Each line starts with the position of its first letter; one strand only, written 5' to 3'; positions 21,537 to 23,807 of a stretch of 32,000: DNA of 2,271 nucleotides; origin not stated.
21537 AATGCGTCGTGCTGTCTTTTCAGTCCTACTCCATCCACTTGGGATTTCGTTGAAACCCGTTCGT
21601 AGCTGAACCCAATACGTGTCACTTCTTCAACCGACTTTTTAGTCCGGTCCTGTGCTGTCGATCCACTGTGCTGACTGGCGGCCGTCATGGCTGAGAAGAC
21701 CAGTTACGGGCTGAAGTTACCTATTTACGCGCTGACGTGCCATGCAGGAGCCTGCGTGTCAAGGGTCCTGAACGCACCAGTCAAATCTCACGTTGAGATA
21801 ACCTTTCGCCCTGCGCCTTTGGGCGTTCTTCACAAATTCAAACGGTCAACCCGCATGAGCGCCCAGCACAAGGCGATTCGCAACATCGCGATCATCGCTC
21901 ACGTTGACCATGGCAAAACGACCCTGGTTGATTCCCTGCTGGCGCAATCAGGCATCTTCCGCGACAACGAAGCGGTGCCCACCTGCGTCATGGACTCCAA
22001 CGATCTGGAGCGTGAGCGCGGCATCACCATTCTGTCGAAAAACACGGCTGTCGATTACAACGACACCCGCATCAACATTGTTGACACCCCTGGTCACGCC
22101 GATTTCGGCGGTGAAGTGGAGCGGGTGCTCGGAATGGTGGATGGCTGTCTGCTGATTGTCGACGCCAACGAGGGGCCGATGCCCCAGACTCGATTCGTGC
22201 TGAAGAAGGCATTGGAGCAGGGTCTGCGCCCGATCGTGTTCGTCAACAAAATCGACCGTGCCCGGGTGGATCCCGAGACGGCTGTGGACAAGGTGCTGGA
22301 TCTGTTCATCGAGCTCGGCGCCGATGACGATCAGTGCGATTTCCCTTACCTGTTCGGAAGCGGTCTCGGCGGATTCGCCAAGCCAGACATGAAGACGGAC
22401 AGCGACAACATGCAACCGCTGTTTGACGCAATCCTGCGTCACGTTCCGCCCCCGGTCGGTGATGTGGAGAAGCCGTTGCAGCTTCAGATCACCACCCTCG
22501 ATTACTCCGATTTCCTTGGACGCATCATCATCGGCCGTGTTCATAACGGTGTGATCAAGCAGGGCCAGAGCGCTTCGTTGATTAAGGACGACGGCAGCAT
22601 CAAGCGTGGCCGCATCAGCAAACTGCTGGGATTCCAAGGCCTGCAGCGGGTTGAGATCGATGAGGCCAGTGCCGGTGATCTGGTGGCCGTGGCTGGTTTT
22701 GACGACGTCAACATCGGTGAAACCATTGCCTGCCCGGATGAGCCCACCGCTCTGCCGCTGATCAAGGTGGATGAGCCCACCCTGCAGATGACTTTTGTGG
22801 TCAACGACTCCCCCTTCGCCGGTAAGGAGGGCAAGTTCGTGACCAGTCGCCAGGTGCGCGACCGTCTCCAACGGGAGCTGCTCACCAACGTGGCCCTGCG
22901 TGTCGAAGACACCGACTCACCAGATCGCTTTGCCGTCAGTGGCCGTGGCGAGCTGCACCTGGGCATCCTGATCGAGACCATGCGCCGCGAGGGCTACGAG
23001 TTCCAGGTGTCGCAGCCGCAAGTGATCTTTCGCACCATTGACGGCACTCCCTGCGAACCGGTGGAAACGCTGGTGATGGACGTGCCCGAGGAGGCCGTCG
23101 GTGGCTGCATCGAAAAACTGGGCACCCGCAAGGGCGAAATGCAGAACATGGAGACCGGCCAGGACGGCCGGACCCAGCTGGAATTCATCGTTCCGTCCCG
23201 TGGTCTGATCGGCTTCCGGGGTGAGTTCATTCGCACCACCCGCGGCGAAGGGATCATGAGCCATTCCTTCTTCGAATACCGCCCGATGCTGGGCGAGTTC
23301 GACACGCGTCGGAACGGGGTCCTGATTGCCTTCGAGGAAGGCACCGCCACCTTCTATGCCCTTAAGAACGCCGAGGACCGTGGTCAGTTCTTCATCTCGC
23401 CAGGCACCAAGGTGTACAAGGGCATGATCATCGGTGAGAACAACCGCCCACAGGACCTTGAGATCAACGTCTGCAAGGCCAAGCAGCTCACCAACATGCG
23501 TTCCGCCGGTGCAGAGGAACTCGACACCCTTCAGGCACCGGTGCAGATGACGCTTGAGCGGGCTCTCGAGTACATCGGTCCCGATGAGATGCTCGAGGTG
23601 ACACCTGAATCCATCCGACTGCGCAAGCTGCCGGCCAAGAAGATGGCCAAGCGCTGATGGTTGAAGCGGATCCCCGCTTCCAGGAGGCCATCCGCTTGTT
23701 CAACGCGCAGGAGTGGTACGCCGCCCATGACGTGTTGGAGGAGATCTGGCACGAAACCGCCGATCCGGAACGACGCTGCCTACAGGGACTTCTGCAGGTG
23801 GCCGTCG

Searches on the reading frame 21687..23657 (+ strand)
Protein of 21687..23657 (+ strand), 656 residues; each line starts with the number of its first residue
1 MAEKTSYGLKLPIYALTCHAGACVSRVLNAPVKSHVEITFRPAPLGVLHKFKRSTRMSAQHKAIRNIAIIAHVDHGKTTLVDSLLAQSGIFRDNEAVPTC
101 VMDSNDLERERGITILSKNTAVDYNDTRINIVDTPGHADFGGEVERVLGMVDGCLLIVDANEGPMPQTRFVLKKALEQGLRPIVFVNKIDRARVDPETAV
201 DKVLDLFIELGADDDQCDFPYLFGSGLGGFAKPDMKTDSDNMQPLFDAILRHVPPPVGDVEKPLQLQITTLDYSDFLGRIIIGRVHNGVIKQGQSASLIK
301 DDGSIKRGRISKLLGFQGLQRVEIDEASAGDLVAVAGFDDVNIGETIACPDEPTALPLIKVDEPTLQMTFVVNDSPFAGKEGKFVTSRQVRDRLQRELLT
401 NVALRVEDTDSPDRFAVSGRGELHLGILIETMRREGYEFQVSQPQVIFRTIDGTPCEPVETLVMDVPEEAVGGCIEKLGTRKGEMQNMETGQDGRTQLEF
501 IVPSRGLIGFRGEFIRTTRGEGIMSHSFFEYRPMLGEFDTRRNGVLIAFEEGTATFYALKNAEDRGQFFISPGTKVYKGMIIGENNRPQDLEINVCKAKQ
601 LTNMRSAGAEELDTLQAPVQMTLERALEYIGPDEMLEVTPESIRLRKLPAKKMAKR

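Call 7: search_protein_families(library=pfam, proteins=[window:21687-23657:+], max_evalue=0.01)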
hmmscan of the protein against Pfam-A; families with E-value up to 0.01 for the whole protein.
window:21687-23657:+ (656 aa): 8 families
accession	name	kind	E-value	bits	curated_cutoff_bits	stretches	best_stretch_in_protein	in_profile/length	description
PF00009.33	GTP_EFTU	-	3.1e-57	193.6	26.5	1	62-255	1-188/188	Elongation factor Tu GTP binding domain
PF21018.2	BipA_C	-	1.8e-45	153.6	23.8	1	543-648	1-106/110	TypA/BipA C-terminal domain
PF00679.30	EFG_C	-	5.2e-20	71.7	27.9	1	456-537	3-84/89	Elongation factor G C-terminus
PF03144.31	GTP_EFTU_D2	-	3.9e-14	53.3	30.3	1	278-348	1-73/73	Elongation factor Tu domain 2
PF22042.2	EF-G_D2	-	6.2e-06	26.7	27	1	275-347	13-81/84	Elongation factor G domain 2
PF01926.29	MMR_HSR1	-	9.9e-05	22.9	21.9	1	67-188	2-113/113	50S ribosome-binding GTPase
PF00735.24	Septin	-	0.0034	17.1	26.2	1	66-140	6-75/280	Septin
PF14492.12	EFG_III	-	0.0081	16.6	27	0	390-441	21-73/75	Elongation Factor G, domain III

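Call 79: list_cluster_members(proteins=[window:21855-23657:+, window:4160-6322:+, window:12275-14341:+, window:19790-21688:-, window:16144-17154:+])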
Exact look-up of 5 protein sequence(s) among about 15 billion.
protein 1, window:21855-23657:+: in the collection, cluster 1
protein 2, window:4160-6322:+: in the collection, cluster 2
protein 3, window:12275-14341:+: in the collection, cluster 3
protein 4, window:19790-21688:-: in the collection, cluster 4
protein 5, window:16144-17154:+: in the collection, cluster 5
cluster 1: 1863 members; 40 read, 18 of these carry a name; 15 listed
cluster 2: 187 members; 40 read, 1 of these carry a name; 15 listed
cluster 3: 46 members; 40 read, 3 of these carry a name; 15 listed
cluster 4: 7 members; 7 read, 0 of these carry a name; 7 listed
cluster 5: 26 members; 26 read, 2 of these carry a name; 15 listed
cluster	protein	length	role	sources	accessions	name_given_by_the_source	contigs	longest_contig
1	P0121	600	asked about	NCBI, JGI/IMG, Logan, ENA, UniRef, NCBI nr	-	-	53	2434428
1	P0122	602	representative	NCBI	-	-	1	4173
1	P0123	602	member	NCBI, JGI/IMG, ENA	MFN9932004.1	MAG: translational GTPase TypA [Cyanobacteriota bacterium] | GTP-binding protein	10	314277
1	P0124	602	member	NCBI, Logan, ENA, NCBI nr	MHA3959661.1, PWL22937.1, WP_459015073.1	translational GTPase TypA [Synechococcus sp. LTW-G] | MAG: translational GTPase TypA [Synechococcus sp. XM-24]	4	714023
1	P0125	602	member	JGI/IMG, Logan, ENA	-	GTP-binding protein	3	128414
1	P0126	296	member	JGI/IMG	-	GTP-binding protein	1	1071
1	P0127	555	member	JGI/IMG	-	GTP-binding protein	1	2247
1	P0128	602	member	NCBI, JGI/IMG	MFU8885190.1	MAG: translational GTPase TypA [Cyanobacteriota bacterium] | GTP-binding protein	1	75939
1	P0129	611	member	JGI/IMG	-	GTP-binding protein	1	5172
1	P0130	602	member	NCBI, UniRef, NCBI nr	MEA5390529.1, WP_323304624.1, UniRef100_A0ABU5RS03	translational GTPase TypA [Cyanobium gracile UHCC 0139] | Large ribosomal subunit assembly factor BipA n=1 Tax=Cyanobium gracile UHCC 0139 ... | translational GTPase TypA [Cyanobium gracile]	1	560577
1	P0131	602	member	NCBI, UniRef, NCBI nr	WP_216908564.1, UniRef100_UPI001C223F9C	translational GTPase TypA [Synechococcus sp. CCY 0621] | translational GTPase TypA n=1 Tax=Synechococcus sp. CCY 0621 TaxID=2815603 ...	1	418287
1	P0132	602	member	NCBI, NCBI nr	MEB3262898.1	MAG: translational GTPase TypA [Synechococcus sp.] | translational GTPase TypA [Synechococcus sp.]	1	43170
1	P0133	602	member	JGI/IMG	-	GTP-binding protein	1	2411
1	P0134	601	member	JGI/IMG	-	GTP-binding protein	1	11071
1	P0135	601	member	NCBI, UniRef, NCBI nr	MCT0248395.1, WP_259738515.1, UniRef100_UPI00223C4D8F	translational GTPase TypA [Synechococcus sp. CS-205] | translational GTPase TypA n=1 Tax=Synechococcus sp. CS-205 TaxID=2847984 ...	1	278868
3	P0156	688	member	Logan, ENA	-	-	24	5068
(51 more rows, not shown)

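Call 80: find_encoding_contigs(protein=P0156, flank=3000, max_places=10)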
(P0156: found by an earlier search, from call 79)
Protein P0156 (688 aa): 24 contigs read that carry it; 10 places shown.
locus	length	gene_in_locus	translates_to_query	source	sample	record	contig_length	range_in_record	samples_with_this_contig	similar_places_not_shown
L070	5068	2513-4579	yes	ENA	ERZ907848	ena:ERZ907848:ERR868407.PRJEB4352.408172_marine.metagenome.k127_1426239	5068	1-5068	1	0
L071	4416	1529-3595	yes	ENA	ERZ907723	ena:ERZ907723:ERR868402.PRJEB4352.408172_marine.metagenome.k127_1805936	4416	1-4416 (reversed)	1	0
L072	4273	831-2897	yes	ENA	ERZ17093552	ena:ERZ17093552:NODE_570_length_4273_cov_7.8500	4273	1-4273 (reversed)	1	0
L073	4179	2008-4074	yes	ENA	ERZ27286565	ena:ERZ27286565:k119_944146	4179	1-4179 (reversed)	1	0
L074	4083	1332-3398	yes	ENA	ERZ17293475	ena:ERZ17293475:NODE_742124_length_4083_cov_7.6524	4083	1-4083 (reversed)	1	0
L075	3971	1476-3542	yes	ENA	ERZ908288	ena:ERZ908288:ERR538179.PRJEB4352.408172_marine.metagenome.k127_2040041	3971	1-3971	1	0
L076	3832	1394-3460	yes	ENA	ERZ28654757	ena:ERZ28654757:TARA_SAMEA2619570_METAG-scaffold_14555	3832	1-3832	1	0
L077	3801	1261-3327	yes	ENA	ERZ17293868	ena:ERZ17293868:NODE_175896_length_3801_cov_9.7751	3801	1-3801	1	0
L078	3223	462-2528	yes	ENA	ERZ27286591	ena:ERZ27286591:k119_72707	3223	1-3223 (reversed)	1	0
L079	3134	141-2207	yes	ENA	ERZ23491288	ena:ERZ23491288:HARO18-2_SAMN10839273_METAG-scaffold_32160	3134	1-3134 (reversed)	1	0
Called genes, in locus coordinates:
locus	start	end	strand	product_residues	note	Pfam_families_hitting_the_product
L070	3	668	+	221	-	?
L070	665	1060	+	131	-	-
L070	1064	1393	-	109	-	-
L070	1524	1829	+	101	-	-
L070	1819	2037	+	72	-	-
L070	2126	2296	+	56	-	-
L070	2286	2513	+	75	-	-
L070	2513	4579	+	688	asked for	PF05272:VapE-like_dom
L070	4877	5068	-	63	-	?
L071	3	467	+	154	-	?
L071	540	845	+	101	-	-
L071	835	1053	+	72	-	-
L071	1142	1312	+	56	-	-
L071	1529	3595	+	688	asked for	PF05272:VapE-like_dom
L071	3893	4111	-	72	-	-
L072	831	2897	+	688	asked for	PF05272:VapE-like_dom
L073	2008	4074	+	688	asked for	PF05272:VapE-like_dom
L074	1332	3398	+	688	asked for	PF05272:VapE-like_dom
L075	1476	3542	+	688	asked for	PF05272:VapE-like_dom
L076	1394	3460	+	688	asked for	PF05272:VapE-like_dom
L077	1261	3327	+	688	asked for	PF05272:VapE-like_dom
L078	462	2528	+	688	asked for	PF05272:VapE-like_dom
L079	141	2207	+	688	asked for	PF05272:VapE-like_dom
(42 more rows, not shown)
